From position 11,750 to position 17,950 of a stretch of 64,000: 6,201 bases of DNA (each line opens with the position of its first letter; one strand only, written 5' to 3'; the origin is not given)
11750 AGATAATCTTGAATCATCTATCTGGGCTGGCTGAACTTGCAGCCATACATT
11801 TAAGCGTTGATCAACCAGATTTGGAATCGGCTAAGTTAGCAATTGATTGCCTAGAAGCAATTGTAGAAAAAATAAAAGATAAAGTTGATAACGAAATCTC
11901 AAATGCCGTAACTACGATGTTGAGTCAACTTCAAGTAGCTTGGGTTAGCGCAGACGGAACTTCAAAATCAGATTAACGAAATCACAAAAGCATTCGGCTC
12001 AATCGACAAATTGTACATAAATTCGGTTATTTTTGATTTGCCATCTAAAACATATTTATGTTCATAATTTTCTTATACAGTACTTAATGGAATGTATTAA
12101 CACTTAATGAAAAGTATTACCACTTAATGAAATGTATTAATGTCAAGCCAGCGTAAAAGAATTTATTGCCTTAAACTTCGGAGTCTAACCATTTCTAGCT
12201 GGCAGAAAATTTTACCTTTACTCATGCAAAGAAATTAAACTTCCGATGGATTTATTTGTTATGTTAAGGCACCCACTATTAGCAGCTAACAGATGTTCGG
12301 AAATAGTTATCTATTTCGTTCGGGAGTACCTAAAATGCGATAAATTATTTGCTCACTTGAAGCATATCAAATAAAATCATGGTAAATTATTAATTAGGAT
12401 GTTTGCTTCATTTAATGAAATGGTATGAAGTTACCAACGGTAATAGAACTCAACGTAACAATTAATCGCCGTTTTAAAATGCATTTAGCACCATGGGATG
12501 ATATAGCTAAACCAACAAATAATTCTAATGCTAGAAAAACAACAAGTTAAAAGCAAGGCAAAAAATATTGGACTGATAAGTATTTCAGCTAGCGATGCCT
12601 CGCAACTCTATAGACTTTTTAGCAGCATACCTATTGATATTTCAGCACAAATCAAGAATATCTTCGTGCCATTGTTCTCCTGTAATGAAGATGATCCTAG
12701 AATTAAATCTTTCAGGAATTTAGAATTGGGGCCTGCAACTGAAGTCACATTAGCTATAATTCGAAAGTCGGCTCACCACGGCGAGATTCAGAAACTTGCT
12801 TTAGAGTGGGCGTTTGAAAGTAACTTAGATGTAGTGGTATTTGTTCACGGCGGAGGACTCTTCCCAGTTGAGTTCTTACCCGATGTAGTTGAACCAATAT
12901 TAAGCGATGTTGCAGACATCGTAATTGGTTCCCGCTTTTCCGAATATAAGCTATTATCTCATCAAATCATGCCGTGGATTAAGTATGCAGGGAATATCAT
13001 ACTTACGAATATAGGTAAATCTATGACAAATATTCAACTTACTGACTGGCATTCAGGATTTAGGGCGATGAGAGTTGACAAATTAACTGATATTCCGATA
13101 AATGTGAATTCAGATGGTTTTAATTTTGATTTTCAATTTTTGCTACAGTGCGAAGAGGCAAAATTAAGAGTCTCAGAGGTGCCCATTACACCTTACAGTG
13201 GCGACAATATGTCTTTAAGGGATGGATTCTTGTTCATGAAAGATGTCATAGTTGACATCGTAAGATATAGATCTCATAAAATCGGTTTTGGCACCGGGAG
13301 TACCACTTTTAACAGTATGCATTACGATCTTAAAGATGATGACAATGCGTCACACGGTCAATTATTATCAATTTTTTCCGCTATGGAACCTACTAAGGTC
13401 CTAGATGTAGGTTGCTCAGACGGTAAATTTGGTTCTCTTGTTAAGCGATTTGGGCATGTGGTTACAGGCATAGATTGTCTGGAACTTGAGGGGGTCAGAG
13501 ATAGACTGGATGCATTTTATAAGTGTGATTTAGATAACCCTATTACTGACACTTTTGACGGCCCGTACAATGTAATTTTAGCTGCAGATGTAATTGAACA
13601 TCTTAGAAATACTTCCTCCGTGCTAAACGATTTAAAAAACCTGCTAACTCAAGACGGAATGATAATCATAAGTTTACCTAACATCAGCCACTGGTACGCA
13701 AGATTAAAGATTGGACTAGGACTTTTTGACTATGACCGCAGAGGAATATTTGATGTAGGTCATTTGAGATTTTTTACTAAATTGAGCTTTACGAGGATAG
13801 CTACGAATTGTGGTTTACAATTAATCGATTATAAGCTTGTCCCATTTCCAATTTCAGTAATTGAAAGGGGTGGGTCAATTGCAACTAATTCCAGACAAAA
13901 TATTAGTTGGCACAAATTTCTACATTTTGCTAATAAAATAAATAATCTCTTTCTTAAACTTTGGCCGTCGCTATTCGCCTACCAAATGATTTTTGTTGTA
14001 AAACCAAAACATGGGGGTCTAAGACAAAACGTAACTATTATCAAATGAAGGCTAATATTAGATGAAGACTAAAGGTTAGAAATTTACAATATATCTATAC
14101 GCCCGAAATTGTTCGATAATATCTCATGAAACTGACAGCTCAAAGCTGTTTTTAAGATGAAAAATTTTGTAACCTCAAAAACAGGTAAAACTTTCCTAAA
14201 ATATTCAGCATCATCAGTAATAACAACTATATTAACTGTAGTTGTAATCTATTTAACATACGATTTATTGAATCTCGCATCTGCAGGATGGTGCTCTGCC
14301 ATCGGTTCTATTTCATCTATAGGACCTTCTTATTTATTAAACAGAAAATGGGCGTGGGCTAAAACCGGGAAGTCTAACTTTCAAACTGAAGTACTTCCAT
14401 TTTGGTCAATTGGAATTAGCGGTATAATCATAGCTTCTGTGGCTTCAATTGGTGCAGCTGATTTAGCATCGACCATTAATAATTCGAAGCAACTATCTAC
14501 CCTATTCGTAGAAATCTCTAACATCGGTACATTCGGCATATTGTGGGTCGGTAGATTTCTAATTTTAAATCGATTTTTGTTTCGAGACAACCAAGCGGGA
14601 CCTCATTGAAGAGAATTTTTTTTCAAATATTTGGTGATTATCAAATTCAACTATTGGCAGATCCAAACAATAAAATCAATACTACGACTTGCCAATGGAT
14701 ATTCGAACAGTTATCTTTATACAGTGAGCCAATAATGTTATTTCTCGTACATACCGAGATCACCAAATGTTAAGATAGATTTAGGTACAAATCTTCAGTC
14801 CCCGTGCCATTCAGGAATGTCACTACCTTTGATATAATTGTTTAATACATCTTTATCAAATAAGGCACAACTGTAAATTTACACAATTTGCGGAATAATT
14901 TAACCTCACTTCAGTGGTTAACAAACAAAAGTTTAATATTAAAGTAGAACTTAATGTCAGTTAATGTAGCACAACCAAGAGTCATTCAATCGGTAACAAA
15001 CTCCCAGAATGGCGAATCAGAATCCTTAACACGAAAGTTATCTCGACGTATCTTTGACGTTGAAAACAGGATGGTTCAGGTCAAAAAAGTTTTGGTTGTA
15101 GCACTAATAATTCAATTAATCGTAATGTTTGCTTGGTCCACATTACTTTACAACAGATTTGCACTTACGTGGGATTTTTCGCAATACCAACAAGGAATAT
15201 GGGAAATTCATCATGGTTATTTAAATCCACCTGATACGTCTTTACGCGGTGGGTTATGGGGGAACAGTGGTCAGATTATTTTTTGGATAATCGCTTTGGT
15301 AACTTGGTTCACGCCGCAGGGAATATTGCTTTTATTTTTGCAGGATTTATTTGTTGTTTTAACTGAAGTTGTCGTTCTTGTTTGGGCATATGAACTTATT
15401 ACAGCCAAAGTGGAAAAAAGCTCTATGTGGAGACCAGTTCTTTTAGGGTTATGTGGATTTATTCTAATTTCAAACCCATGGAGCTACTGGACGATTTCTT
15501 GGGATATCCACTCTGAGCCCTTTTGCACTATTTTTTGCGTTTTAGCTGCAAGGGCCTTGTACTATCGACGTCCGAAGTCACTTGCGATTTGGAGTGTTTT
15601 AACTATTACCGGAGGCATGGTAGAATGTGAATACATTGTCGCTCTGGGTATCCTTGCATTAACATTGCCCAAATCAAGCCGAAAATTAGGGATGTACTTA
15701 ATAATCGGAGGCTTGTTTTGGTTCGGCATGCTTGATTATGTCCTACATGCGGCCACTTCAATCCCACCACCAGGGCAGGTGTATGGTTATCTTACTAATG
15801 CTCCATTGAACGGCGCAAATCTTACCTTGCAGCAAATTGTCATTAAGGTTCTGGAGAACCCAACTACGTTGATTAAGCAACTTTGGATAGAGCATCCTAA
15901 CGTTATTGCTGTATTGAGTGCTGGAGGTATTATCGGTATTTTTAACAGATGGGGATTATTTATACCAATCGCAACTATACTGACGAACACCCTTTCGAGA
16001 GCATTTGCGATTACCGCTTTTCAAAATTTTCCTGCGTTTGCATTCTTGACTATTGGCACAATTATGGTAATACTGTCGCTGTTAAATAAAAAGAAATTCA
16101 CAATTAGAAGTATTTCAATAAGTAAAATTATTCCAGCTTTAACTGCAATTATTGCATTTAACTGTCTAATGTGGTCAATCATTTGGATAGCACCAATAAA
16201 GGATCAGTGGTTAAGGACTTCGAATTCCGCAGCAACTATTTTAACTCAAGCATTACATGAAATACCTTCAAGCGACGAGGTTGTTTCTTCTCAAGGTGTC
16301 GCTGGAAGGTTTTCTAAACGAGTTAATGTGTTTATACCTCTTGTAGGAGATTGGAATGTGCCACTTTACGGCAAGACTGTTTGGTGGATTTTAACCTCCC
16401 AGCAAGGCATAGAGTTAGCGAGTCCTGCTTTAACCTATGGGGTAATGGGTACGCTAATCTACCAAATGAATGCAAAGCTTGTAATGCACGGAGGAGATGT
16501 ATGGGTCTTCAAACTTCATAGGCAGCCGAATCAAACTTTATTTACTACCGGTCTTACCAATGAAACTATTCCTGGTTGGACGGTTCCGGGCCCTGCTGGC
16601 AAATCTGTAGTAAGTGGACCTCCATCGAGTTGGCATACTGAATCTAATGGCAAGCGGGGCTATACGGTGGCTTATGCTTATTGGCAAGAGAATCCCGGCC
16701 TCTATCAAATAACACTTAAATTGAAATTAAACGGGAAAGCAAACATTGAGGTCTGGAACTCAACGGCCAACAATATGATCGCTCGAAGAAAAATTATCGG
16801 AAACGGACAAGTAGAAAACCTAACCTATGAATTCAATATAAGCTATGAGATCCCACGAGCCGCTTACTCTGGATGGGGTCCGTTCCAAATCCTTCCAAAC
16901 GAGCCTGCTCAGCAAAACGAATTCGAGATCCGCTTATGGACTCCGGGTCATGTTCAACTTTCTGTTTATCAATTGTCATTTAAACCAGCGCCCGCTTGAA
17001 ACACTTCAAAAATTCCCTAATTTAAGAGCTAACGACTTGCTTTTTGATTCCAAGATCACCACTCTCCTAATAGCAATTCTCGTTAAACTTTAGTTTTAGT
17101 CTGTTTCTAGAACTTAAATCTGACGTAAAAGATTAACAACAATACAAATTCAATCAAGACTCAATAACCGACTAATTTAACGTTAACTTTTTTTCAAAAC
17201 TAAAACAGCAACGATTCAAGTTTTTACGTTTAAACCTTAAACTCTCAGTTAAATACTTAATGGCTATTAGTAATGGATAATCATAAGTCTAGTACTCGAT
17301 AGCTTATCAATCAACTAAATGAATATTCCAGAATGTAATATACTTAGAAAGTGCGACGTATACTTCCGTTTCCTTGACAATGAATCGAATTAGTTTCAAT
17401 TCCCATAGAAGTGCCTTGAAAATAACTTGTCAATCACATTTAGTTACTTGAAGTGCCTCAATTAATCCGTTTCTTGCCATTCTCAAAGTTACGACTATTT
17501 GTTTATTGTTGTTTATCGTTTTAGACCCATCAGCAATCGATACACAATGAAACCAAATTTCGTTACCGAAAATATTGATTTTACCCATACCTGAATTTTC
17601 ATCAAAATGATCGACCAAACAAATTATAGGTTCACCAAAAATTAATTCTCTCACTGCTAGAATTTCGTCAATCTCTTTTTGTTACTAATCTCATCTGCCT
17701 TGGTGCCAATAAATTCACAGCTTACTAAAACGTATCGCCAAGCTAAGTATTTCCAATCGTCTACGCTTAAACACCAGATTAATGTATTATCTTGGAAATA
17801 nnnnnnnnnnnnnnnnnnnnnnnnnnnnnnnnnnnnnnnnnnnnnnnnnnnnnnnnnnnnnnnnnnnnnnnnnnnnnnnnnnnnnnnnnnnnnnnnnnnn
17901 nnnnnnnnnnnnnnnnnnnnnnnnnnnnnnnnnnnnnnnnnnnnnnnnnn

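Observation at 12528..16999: Gtr-like three-component glycosylation locus: GT2-methyltransferase fusion, GtrA-like protein and DUF2079-like polytopic protein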

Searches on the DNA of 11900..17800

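Call 60: search_rna_families(source=window, start=11900, end=17800, threshold=evalue, max_evalue=1)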
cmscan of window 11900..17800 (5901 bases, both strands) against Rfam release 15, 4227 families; matches with E-value up to 1: 2.
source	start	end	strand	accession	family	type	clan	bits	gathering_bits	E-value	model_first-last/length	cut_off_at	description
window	12098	12194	-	RF00041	Entero_OriR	Cis-reg;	-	20.8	80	0.82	1-121/121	no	Enteroviral 3' UTR element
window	13789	13936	+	RF02377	SurA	Gene; sRNA;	-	18.3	100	0.11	1-279/279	no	SurA sRNA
